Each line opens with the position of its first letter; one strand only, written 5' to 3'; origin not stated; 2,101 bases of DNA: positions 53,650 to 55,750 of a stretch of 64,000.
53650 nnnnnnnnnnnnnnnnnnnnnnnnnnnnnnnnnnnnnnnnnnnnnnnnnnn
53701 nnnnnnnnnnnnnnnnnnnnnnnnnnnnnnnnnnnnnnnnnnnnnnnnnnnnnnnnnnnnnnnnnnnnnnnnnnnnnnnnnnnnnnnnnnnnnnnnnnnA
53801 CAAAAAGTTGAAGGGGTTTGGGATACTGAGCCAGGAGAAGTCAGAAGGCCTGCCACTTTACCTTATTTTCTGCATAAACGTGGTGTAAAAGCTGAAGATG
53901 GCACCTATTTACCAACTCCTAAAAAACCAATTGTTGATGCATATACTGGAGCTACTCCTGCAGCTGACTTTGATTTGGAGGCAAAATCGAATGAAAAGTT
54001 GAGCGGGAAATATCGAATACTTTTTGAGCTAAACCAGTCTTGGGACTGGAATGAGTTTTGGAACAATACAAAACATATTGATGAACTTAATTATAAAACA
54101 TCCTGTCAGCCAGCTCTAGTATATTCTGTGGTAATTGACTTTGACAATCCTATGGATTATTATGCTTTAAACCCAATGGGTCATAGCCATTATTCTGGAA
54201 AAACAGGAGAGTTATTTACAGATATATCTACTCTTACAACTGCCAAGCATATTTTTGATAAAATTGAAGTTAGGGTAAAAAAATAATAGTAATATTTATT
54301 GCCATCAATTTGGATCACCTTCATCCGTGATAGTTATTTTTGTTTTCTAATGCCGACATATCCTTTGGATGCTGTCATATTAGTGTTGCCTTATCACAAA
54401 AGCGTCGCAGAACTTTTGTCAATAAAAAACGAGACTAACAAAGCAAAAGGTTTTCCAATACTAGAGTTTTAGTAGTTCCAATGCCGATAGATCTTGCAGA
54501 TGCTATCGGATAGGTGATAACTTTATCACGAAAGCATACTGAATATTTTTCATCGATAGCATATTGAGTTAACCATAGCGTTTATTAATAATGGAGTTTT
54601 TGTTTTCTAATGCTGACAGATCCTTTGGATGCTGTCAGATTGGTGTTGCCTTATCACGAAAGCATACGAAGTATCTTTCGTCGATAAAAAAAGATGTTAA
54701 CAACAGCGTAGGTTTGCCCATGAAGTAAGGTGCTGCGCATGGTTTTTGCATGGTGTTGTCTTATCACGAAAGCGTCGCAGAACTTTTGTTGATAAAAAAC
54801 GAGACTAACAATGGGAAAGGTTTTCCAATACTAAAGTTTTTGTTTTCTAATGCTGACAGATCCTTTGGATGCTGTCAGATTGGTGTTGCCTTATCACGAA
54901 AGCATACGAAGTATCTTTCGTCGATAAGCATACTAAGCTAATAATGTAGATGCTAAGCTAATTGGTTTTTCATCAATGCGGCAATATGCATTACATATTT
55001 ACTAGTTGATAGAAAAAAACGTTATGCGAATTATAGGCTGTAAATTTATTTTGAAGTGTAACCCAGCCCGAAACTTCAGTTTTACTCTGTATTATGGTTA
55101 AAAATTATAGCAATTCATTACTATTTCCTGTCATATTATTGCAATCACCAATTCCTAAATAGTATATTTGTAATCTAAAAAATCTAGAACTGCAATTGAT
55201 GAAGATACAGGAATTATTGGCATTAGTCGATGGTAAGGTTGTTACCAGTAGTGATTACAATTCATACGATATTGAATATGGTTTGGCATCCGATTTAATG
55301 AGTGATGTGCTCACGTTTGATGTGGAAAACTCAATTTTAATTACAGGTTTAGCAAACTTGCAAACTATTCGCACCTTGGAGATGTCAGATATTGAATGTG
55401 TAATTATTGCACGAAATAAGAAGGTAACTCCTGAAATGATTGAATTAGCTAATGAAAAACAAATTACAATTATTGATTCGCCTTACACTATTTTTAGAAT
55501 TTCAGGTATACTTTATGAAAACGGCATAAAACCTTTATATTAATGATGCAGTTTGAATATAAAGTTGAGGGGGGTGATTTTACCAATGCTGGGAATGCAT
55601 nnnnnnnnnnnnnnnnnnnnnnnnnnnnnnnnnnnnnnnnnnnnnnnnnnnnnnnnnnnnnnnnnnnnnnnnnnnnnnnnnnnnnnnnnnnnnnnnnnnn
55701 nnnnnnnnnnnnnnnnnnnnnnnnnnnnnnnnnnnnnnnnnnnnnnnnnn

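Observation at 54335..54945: Five tandem two-hairpin modules with compensatory stem changes upstream of the hydrogenase-sensor operon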

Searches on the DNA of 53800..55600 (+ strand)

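Call 4: search_rna_families(source=window, start=53800, end=55600, threshold=evalue, max_evalue=10, show_alignments=3)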
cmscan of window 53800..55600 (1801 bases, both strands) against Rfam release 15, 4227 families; matches with E-value up to 10: 5.
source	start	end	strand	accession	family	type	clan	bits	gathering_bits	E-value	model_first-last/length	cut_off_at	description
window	55480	55550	+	RF01155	snoR101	Gene; snRNA; snoRNA; CD-box;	-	20.5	40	0.35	1-66/66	no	Small nucleolar RNA snoR101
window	55071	55126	-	RF00271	SNORD60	Gene; snRNA; snoRNA; CD-box;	CL00066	17.5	42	5.5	1-83/83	no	Small nucleolar RNA SNORD60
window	54135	54236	-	RF02839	Ref66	Gene; antisense;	-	17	92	3.3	1-120/120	no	Enterococcus sRNA 66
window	55079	55115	-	RF02060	STnc410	Gene; sRNA;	-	13.8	50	6.2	1-158/158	no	Enterobacterial sRNA STnc410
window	55271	55325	+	RF01125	sR4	Gene; snRNA; snoRNA; CD-box;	-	13.3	50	6.5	1-56/56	no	Small nucleolar RNA sR4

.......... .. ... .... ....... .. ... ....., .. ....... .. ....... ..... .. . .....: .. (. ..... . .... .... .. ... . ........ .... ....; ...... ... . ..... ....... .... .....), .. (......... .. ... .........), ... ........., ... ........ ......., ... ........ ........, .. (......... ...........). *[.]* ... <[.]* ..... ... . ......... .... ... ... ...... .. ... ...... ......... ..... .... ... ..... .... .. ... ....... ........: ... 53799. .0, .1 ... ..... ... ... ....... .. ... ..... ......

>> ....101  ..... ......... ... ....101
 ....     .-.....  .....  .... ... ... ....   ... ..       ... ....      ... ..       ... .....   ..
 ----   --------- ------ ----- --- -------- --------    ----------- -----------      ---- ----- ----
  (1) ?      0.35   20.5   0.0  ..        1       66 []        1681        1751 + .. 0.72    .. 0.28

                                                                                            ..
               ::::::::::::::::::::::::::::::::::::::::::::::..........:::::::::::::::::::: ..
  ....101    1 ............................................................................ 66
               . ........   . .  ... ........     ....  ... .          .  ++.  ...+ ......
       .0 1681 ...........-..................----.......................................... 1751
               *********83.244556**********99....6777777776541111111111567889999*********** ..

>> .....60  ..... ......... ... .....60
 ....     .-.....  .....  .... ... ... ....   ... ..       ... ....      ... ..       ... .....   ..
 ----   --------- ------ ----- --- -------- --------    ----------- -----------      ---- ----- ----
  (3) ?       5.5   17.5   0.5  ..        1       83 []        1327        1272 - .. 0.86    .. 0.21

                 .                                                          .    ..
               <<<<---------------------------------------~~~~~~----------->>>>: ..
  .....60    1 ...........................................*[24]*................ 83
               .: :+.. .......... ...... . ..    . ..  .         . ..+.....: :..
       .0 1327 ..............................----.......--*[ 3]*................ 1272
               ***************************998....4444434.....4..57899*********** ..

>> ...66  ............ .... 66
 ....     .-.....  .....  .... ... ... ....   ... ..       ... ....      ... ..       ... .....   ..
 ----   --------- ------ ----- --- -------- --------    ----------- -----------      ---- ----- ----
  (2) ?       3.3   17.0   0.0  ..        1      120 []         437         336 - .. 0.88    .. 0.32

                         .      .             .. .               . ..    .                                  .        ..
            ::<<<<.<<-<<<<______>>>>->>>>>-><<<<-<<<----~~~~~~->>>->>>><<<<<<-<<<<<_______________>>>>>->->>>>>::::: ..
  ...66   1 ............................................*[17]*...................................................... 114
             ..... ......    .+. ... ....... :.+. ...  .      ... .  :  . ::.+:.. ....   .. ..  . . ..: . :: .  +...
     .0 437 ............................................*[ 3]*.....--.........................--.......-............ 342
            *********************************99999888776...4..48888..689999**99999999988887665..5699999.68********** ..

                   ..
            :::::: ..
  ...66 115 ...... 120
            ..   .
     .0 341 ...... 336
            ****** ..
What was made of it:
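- On Any Rfam 15 family: No hit inside the array in 53800-55600 even at E up to 10 (call 4).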

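Call 33: search_dna_similar(query=window:54325-54965:+, collection=phages, mode=distant, max_evalue=0.01)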
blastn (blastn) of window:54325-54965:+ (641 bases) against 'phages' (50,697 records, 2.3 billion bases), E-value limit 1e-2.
No match.

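Call 34: search_dna_similar(query=window:54325-54965:+, collection=plasmids, mode=distant, max_evalue=0.01)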
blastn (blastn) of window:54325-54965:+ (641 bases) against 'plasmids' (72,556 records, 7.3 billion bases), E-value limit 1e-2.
No match.
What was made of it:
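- Tried and rejected: No match (calls 33, 34).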

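Call 51: build_rna_model(alignment_id=A2, structure=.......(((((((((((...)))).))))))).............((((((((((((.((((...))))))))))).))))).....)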
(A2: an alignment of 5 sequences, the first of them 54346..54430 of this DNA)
Model R1 built from alignment A2 (5 sequences, 88 columns); structure: as given.
model positions 87; base pairs 27; branch points 1; effective number of sequences 1.65; information 0.655 bits per position. Calibrated on 0.2 Mb of random sequence (short: E-values are rough).
structure used (alignment columns):
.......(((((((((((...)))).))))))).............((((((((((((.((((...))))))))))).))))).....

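Call 52: search_with_rna_model(model_id=R1, source=window, filters=off, max_evalue=10)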
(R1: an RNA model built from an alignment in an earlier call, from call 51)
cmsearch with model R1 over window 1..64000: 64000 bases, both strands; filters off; matches with E-value up to 10: 39.
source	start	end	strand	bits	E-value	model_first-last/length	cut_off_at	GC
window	54606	54692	+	114.1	3.5e-22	1-87/87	no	0.39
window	54846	54932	+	109.7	3e-21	1-87/87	no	0.41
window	54477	54564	+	90.4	3.7e-17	1-87/87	no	0.36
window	54346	54430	+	90.3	3.9e-17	1-87/87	no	0.38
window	54716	54800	+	74.8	7.6e-14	1-87/87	no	0.44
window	54602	54688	-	62.1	3.9e-11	1-87/87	no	0.4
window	54842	54928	-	59.5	1.3e-10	1-87/87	no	0.41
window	54473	54560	-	42.1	6.7e-07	1-87/87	no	0.38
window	54342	54426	-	39.3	2.6e-06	1-87/87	no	0.38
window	53434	53513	+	17.1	0.13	1-87/87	no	0.34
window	18587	18662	-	12.6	1.2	1-87/87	no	0.33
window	35971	36041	+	11.9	1.7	1-87/87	no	0.3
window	50703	50766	+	11.7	1.9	1-87/87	no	0.33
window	34504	34587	+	11.4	2.2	1-87/87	no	0.24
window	34227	34305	-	11.3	2.2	1-87/87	no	0.39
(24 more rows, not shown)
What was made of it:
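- On REP/BIME: All modules are on the same strand (call 52).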
